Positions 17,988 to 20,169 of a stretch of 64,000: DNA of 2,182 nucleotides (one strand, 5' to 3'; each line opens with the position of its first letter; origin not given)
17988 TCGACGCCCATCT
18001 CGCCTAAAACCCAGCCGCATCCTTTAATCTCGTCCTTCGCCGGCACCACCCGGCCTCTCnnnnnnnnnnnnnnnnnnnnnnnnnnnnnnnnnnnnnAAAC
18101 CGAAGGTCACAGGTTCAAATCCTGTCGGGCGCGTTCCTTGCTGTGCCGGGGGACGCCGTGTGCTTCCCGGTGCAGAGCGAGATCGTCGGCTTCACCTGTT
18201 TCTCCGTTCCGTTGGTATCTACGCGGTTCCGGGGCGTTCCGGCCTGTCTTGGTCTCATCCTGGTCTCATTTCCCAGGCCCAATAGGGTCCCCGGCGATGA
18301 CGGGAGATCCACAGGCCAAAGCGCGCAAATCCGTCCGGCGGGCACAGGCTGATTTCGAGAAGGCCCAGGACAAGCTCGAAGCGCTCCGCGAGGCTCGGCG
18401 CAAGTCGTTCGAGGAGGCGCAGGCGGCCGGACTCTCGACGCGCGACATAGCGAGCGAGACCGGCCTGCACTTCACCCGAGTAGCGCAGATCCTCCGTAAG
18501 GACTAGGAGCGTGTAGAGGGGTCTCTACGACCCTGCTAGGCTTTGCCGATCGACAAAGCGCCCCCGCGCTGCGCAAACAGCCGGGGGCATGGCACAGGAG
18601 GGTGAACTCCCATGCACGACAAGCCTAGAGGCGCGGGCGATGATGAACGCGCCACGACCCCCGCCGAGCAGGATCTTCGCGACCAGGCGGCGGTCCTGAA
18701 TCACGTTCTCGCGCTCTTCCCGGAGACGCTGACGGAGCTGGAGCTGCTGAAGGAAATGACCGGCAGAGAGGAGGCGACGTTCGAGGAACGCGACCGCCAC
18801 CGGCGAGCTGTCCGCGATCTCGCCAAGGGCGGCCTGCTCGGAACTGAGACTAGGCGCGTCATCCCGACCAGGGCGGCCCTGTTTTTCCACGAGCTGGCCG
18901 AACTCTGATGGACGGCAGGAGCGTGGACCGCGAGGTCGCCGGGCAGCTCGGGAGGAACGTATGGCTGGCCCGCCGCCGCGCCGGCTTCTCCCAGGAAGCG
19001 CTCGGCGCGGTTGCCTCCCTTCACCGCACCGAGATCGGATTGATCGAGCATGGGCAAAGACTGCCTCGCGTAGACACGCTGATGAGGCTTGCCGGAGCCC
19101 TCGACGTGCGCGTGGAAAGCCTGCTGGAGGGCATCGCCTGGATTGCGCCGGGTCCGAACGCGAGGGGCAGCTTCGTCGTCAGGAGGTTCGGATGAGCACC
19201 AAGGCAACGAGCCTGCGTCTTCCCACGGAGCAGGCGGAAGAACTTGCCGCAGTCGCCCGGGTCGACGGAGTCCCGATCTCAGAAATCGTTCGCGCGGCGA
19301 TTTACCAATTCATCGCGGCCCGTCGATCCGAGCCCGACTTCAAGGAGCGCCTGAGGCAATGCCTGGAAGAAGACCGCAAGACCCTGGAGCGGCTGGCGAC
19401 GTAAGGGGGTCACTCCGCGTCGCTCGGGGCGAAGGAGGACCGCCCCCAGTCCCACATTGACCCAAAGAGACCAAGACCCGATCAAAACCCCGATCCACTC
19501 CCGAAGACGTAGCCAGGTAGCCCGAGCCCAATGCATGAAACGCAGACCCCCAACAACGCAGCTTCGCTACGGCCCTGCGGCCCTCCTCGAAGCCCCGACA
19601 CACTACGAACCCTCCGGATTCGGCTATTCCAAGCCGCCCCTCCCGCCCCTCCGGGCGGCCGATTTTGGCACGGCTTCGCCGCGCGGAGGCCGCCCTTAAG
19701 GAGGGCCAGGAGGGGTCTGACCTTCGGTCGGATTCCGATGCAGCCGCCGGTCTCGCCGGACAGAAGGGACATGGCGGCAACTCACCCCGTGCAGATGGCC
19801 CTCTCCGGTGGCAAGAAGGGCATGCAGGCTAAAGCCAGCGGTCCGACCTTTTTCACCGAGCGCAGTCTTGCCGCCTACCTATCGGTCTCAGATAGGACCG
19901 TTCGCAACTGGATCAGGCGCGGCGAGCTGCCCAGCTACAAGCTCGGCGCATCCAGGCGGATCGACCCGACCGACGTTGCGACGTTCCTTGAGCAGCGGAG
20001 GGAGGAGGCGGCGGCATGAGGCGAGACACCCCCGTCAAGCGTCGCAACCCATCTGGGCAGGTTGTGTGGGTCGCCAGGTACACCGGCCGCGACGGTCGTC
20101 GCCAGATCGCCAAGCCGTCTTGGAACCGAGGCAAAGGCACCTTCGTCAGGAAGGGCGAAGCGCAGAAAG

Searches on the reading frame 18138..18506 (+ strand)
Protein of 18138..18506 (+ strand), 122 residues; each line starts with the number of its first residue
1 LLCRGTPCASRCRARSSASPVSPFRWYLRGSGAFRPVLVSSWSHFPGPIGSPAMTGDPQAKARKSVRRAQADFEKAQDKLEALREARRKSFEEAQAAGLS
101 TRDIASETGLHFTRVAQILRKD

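Call 6: search_protein_families(library=pfam, proteins=[window:18138-18506:+], max_evalue=0.1)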
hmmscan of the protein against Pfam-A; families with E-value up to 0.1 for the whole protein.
window:18138-18506:+ (122 aa): 2 families
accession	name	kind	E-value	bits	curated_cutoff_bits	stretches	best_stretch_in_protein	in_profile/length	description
PF08281.18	Sigma70_r4_2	-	0.00055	20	25.7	1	75-112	3-40/54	Sigma-70, region 4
PF23379.1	DUF7096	-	0.068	13.4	27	1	67-106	106-145/208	Domain of unknown function (DUF7096)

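Call 9: search_protein_families(library=ncbifam, proteins=[window:18138-18506:+], max_evalue=1)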
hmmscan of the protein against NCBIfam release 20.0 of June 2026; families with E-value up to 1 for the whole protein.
window:18138-18506:+ (122 aa): 2 families
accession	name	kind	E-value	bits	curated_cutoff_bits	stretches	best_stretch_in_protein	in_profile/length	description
TIGR02937.1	sigma70-ECF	superfamily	0.018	14.7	42.9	1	67-121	102-156/165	sigma-70 family RNA polymerase sigma factor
NF040595.1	HTH_Cbp1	equivalog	0.13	12.2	140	1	95-121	12-38/135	CRISPR DNA repeat-binding protein Cbp1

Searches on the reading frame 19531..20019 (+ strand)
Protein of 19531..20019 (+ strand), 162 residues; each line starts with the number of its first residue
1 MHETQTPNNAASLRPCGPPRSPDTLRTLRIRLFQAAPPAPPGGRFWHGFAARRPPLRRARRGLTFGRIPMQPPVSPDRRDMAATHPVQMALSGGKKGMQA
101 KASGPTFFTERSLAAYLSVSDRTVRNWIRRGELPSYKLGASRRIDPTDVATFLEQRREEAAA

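Call 6: search_protein_families(library=pfam, proteins=[window:19531-20019:+], max_evalue=0.1)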
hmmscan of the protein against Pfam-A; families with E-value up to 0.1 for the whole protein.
window:19531-20019:+ (162 aa): 9 families
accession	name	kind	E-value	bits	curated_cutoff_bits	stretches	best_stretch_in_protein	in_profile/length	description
PF12728.13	HTH_17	-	1.5e-13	51.2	27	1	113-157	7-51/51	Helix-turn-helix domain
PF07022.19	Phage_CI_repr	-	0.00091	20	22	1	109-135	14-40/65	Bacteriophage CI repressor helix-turn-helix domain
PF00376.29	MerR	-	0.0011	19.2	28.2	1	113-141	5-33/38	MerR family regulatory protein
PF13384.12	HTH_23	-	0.0099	16.1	24.6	1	110-130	20-40/50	Homeodomain-like domain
PF13411.12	MerR_1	-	0.028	14.9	21.6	1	112-151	5-45/69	MerR HTH family regulatory protein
PF08281.18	Sigma70_r4_2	-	0.049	13.7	25.7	0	111-131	30-50/54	Sigma-70, region 4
PF15943.11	YdaS_toxin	-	0.058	13.6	30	1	112-134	13-36/65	Bacterial toxin YdaS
PF08279.18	HTH_11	-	0.065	13.6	25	0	106-128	15-36/55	HTH domain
PF13730.12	HTH_36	-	0.091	13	25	0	104-129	23-47/55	Helix-turn-helix domain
